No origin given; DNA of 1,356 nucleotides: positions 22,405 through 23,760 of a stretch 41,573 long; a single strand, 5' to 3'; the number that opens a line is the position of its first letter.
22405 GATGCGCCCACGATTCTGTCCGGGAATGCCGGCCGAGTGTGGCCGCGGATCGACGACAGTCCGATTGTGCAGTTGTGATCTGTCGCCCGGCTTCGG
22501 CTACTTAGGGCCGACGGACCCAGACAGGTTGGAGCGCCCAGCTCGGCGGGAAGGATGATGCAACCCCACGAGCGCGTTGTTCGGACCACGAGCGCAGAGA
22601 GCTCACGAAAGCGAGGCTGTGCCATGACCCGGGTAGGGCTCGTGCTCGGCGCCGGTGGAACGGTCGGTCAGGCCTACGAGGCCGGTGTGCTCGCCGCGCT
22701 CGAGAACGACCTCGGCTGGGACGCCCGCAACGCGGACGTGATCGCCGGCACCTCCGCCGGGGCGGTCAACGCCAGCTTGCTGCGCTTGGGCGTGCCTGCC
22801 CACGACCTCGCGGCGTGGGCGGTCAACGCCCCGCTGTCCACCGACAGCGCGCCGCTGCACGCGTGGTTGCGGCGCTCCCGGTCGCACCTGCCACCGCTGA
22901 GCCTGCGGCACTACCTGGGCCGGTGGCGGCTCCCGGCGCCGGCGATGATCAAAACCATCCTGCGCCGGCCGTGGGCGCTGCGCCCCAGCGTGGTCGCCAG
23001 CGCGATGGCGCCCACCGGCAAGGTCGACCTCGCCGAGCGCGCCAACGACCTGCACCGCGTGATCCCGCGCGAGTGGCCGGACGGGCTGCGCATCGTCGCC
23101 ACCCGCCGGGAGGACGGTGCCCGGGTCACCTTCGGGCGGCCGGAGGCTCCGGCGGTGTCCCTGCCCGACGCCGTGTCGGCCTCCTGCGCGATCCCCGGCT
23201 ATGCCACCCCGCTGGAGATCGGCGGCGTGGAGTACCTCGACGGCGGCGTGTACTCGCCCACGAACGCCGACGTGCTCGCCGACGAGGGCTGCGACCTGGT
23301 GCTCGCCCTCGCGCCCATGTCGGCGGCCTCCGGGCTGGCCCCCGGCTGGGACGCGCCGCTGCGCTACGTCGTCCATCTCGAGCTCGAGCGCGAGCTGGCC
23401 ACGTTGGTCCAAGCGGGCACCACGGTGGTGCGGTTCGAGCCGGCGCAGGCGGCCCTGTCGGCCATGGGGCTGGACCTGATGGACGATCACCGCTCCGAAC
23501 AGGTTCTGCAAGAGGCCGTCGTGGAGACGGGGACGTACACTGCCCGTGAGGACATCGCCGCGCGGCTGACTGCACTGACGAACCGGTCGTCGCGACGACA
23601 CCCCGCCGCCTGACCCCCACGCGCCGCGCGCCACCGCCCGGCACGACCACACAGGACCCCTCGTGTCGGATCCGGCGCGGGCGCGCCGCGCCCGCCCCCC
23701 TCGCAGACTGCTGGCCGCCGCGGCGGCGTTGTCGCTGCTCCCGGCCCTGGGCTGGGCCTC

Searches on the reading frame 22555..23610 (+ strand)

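Call 89: search_protein_families(library=pfam, proteins=[window:22555-23610:+], max_evalue=0.00001)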
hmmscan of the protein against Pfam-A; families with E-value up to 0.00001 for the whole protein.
window:22555-23610:+ (352 aa): 1 family
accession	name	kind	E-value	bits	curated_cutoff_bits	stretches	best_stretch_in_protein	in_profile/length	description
PF01734.28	Patatin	-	1.1e-24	88.2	27.7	1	29-241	1-190/191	Patatin-like phospholipase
